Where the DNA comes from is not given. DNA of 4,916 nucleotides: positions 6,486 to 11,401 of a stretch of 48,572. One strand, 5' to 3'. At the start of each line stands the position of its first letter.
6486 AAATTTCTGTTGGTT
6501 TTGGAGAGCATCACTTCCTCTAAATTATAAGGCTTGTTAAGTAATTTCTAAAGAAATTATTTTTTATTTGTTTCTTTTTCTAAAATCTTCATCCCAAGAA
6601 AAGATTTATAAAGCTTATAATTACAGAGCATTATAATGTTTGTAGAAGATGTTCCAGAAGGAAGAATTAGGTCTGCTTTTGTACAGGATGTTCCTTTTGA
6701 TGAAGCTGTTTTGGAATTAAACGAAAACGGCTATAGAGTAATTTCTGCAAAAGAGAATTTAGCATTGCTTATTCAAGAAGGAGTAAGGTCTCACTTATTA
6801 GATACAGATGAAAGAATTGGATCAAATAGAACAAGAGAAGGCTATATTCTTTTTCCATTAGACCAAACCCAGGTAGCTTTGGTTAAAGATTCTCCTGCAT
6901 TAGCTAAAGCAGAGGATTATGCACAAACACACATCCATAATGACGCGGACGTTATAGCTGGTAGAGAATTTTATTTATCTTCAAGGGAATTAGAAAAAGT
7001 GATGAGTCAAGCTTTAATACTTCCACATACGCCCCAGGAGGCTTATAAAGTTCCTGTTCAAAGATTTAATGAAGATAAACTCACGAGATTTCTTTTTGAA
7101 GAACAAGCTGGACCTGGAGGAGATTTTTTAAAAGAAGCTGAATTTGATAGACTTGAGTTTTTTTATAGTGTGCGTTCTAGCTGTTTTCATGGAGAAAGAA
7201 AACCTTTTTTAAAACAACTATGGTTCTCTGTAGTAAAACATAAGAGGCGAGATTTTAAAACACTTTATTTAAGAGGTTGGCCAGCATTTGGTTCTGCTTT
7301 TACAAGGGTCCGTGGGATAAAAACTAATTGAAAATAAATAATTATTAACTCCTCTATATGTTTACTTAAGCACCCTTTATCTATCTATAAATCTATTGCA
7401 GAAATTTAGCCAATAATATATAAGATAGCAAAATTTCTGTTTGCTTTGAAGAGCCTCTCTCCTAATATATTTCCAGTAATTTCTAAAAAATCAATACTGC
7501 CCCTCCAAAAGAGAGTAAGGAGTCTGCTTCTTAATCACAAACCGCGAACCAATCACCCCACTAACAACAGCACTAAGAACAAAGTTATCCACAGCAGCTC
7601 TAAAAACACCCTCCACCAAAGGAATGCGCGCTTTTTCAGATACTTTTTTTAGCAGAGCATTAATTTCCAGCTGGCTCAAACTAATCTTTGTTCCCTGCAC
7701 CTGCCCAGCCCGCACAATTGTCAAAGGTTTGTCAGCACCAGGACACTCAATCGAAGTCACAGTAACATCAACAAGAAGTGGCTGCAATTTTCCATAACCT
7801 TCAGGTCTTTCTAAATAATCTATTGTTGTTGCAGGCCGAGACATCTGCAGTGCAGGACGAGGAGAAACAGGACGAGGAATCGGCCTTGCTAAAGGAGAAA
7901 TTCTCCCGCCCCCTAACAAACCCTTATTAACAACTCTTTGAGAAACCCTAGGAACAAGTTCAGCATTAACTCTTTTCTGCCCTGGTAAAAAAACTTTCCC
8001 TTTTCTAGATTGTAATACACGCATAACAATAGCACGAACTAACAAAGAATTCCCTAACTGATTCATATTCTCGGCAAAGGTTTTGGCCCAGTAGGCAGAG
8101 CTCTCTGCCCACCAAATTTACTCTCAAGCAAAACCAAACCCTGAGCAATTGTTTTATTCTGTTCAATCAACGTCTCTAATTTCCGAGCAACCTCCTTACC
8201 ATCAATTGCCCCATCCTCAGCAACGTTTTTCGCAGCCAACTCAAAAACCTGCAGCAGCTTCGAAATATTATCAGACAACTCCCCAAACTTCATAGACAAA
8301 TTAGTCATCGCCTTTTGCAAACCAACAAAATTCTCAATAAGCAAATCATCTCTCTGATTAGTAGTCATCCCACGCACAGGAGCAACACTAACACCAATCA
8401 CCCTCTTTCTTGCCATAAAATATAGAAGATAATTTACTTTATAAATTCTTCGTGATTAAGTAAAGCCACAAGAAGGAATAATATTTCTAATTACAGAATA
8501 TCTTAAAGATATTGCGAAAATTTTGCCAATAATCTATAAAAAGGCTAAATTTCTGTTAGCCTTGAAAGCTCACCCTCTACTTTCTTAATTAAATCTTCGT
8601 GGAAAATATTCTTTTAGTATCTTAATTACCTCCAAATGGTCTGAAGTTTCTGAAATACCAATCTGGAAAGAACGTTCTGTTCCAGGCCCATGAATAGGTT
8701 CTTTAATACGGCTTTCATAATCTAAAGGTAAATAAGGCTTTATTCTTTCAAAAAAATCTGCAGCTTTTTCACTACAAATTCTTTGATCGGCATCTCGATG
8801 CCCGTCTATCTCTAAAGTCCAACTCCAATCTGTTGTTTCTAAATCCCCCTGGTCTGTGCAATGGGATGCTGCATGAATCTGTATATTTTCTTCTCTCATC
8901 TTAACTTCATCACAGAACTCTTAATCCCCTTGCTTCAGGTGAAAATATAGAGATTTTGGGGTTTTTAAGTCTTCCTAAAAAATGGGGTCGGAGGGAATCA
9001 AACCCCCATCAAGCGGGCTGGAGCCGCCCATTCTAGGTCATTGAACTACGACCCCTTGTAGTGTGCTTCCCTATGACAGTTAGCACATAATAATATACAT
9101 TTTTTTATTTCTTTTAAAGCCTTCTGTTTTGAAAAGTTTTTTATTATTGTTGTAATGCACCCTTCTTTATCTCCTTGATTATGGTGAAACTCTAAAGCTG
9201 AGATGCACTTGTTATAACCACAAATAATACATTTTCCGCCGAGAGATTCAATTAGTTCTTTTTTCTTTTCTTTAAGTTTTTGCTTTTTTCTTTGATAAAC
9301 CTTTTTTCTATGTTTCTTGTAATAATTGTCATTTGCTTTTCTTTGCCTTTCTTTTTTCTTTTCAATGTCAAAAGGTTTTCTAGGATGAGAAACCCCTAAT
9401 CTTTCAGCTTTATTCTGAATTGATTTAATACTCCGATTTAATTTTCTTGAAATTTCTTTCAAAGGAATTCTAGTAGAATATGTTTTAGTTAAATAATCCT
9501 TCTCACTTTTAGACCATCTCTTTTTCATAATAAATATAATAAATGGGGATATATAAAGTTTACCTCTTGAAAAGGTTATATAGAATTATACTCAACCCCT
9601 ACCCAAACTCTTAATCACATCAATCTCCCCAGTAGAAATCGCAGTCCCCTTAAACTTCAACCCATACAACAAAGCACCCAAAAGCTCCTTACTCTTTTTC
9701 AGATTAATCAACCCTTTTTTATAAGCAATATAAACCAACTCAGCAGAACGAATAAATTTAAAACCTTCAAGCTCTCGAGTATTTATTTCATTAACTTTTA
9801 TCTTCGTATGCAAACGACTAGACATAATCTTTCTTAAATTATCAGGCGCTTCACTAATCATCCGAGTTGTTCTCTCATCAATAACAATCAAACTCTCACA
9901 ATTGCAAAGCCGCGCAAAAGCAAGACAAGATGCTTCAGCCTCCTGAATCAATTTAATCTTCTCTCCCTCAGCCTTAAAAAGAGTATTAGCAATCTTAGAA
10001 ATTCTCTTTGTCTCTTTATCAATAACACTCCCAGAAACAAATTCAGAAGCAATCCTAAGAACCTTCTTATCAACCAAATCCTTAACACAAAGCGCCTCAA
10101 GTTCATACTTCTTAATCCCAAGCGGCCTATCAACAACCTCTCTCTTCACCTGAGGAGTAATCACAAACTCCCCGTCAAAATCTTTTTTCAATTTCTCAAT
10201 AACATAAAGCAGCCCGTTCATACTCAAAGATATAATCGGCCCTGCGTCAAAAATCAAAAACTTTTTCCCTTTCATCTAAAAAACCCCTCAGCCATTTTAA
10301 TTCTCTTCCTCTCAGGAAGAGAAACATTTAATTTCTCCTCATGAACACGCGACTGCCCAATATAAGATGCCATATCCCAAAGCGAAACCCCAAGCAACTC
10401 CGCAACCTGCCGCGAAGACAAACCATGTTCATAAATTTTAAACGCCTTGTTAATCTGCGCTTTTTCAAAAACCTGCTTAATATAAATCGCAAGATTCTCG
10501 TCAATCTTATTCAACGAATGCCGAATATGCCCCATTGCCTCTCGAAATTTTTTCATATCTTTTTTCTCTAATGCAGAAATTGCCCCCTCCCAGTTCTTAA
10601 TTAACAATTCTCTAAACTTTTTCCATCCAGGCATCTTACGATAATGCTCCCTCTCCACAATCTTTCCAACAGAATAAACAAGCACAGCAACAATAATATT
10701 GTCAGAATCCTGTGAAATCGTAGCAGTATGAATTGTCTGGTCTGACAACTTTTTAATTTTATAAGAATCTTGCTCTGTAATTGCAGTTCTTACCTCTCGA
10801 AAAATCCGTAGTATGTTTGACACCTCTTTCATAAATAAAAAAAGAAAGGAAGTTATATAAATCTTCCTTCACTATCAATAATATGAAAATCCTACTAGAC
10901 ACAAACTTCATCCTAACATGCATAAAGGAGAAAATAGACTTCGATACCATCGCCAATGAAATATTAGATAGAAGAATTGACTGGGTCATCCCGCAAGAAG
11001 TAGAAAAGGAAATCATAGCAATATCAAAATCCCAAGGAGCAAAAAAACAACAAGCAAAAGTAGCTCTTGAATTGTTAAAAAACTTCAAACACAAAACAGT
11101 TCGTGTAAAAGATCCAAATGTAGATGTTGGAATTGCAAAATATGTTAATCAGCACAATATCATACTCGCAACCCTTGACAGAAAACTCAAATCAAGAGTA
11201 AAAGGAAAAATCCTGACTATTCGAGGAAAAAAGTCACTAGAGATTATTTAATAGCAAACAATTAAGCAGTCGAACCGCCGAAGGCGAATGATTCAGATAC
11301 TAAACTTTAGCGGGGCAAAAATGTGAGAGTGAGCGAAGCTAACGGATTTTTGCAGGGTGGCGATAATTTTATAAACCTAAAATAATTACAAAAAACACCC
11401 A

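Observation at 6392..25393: Multi-copy (at least 8) intergenic element of about 130-190 bp with a covarying long hairpin and TIR-like ends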

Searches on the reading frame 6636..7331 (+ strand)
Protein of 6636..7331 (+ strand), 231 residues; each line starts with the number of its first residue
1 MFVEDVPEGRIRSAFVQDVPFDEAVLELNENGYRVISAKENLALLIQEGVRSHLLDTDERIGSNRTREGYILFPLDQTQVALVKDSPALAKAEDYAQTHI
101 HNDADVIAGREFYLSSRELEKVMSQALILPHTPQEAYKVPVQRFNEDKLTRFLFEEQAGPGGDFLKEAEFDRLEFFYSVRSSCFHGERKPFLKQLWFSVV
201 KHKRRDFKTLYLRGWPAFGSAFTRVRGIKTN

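Call 65: search_protein_families(library=pfam, proteins=[window:6636-7331:+], max_evalue=0.01)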
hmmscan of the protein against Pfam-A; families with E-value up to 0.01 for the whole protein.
window:6636-7331:+ (231 aa): 0 families

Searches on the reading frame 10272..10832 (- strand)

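Call 65: search_protein_families(library=pfam, proteins=[window:10272-10832:-], max_evalue=0.01)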
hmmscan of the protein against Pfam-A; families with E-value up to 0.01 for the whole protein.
window:10272-10832:- (186 aa): 1 family
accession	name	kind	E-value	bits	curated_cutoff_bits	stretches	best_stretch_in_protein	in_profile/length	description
PF03683.19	UPF0175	-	0.0028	17.7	27.9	1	119-163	14-59/75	Uncharacterised protein family (UPF0175)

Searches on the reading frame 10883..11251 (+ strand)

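Call 65: search_protein_families(library=pfam, proteins=[window:10883-11251:+], max_evalue=0.01)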
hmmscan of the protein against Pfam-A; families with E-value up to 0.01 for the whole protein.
window:10883-11251:+ (122 aa): 2 families
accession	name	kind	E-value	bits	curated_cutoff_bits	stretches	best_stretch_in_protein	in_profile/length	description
PF18477.7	PIN_9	-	3.3e-09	37.4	26.3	1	3-109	1-106/116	PIN like domain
PF01850.27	PIN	-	2.7e-06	28.4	23.6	1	3-98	1-92/120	PIN domain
